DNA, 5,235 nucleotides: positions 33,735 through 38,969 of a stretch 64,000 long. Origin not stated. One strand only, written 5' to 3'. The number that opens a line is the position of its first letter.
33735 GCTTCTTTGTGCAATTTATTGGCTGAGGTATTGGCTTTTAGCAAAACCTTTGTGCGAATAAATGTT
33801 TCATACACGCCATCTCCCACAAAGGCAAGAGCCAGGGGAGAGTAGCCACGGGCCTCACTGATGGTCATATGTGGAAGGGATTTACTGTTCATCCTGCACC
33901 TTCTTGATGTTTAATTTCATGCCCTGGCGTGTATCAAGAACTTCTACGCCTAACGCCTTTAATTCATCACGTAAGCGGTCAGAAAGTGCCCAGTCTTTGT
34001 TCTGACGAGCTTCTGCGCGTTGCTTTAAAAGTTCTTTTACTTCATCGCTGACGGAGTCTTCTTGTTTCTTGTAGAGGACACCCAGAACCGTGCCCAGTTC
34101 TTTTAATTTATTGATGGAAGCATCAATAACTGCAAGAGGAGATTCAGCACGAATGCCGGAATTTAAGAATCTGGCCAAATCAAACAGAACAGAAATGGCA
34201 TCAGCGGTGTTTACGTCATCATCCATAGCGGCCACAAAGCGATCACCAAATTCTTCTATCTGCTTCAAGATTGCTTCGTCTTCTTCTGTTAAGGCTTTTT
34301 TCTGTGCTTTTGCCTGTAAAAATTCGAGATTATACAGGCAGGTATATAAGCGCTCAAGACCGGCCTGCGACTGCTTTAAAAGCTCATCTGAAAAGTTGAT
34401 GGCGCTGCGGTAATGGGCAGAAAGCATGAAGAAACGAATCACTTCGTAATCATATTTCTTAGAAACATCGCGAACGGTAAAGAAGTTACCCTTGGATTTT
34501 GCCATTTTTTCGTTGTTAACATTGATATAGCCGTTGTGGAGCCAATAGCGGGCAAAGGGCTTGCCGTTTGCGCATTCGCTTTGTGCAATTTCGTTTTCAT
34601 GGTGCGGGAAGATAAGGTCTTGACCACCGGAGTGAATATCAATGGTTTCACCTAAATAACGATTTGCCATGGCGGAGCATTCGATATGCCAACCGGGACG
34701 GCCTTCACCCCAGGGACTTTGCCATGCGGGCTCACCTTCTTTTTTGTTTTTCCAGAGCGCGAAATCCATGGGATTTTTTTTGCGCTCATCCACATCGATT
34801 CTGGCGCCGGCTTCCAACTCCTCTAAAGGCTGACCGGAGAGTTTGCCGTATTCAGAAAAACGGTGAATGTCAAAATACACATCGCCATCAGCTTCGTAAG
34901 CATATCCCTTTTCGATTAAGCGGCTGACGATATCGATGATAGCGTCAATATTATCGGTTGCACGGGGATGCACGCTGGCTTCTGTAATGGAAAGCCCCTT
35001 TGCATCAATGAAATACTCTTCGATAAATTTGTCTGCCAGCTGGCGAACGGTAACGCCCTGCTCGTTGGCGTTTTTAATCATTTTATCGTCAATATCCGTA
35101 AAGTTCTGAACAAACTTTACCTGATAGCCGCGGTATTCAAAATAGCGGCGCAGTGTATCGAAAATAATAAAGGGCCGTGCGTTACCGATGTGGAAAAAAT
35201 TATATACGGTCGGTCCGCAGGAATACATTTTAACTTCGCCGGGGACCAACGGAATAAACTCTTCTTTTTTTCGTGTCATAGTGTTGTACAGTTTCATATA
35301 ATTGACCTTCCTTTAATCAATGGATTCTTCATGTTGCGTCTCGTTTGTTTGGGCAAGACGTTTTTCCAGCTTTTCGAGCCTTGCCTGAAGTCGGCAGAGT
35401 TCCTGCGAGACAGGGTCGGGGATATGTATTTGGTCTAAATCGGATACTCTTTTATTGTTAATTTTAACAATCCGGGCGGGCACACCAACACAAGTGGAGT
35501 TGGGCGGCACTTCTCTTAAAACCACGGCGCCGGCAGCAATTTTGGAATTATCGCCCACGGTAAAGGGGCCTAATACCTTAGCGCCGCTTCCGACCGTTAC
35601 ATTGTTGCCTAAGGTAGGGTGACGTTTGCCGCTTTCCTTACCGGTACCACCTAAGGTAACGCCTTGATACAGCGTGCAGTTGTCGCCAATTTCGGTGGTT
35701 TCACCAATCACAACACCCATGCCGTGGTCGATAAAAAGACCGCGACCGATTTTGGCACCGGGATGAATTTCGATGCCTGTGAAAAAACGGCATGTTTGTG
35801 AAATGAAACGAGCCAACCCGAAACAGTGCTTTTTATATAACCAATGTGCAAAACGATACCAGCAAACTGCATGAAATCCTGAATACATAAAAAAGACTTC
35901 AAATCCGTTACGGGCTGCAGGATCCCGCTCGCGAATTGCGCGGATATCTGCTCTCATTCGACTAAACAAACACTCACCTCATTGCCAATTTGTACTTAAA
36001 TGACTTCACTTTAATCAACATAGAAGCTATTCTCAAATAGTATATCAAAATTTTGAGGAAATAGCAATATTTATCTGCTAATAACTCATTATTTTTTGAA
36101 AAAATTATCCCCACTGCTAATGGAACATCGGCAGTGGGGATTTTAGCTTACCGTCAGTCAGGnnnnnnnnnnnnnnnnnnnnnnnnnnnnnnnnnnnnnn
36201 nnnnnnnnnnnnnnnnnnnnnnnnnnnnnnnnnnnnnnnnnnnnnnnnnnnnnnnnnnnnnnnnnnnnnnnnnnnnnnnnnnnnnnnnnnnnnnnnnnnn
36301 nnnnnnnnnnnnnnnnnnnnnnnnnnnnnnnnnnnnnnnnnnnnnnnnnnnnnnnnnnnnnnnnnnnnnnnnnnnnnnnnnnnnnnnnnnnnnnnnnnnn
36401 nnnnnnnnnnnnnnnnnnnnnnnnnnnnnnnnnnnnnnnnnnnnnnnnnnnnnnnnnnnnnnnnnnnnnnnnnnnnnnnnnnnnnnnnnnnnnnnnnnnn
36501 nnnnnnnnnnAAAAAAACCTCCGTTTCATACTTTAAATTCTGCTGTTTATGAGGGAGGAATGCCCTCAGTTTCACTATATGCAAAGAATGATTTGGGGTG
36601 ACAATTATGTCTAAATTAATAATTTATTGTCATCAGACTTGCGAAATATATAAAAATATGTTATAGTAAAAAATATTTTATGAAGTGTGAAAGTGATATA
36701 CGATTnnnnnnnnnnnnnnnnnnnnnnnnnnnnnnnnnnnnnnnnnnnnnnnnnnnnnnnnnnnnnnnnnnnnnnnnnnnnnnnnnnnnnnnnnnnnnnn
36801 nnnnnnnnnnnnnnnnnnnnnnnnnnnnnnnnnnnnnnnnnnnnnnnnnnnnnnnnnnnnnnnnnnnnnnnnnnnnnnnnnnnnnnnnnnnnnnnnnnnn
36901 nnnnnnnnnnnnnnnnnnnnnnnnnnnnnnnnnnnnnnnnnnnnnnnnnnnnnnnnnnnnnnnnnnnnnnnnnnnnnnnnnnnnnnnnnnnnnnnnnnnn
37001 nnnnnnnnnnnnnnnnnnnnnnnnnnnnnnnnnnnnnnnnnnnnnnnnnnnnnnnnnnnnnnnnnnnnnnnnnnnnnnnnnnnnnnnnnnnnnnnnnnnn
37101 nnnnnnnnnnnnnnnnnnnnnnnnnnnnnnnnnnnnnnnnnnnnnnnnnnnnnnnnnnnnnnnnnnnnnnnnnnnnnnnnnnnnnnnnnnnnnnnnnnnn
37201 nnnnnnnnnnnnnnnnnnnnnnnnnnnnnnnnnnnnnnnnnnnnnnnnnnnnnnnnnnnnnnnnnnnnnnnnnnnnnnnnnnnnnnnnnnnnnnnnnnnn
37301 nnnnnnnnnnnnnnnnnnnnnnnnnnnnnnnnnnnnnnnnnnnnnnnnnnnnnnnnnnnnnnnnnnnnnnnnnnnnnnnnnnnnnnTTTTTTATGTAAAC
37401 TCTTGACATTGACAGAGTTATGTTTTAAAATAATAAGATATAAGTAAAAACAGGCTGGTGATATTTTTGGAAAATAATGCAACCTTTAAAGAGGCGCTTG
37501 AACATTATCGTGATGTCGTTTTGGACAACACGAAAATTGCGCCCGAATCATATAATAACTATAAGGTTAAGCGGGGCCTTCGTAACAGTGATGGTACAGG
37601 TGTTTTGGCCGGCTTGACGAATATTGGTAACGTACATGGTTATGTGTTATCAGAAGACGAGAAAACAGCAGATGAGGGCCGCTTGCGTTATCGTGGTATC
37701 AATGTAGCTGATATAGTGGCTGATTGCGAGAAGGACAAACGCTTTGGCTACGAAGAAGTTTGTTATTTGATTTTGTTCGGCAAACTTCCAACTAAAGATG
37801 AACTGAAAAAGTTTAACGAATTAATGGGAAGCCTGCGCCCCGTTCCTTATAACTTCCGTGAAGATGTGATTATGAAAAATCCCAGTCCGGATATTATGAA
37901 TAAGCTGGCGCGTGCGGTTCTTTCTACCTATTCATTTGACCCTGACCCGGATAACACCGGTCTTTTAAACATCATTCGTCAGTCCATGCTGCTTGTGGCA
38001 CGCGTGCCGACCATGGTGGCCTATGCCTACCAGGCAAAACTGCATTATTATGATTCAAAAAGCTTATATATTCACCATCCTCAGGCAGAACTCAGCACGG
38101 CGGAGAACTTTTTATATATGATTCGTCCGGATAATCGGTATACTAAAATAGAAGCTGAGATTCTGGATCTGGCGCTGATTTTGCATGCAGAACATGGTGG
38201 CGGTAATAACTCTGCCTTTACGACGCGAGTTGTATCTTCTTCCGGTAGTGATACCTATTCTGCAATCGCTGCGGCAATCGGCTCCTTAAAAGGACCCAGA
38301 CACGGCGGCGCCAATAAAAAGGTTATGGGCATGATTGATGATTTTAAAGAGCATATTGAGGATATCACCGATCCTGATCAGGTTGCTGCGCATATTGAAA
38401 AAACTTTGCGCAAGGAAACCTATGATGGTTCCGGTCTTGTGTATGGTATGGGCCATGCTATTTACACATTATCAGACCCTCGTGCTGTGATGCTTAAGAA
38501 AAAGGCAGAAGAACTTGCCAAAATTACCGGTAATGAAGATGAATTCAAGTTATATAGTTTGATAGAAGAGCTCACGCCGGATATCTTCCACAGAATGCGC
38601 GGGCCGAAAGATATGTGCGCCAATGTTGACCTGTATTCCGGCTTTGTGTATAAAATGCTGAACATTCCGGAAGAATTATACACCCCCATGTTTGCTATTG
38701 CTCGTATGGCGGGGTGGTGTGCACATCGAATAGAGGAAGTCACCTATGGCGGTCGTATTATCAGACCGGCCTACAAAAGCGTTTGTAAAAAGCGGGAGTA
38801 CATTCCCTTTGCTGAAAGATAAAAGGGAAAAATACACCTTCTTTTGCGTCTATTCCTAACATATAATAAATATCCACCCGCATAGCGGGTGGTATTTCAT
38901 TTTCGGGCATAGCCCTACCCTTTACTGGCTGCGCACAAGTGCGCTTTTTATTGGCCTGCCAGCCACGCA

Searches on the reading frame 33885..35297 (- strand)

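Call 80: search_protein_families(library=pfam, proteins=[window:33885-35297:-], max_evalue=0.00001)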
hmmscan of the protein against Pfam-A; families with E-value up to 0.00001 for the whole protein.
window:33885-35297:- (471 aa): 6 families
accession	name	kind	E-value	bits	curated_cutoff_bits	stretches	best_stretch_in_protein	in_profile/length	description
PF01406.26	tRNA-synt_1e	-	2.1e-137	458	27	1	16-311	4-300/301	tRNA synthetases class I (C) catalytic domain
PF09190.17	DALR_2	-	7e-16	59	22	1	353-408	1-56/57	DALR domain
PF09334.17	tRNA-synt_1g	-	4e-15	55.9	20.1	2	33-145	12-125/391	tRNA synthetases class I (M)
PF00133.28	tRNA-synt_1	-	5.5e-09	35.7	22.7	0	221-303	331-414/414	tRNA synthetases class I (I, L, M and V)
PF01921.24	tRNA-synt_1f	-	1.6e-08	34.4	27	0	258-308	275-326/360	tRNA synthetases class I (K)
PF23493.1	CysS_C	-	1.7e-08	34.9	23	1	415-458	3-46/51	Cysteinyl-tRNA ligase anticodon binding domain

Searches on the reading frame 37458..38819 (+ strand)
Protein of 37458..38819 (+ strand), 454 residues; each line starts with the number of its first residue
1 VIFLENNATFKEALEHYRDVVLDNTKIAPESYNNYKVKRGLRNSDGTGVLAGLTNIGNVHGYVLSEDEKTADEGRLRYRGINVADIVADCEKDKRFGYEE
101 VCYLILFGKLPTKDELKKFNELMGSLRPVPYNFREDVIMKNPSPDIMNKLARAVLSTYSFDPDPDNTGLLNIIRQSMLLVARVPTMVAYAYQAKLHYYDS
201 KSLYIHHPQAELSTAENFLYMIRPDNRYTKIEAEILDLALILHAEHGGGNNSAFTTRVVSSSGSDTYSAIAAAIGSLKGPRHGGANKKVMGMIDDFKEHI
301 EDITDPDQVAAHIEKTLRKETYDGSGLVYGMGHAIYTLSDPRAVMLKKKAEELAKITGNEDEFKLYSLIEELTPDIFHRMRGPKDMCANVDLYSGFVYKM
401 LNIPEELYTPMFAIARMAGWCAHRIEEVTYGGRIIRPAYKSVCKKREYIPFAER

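Call 80: search_protein_families(library=pfam, proteins=[window:37458-38819:+], max_evalue=0.00001)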
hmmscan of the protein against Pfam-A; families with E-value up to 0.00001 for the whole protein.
window:37458-38819:+ (454 aa): 1 family
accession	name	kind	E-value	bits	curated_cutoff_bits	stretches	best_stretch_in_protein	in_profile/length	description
PF00285.26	Citrate_synt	-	4.6e-116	388.2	27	1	47-438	3-357/357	Citrate synthase, C-terminal domain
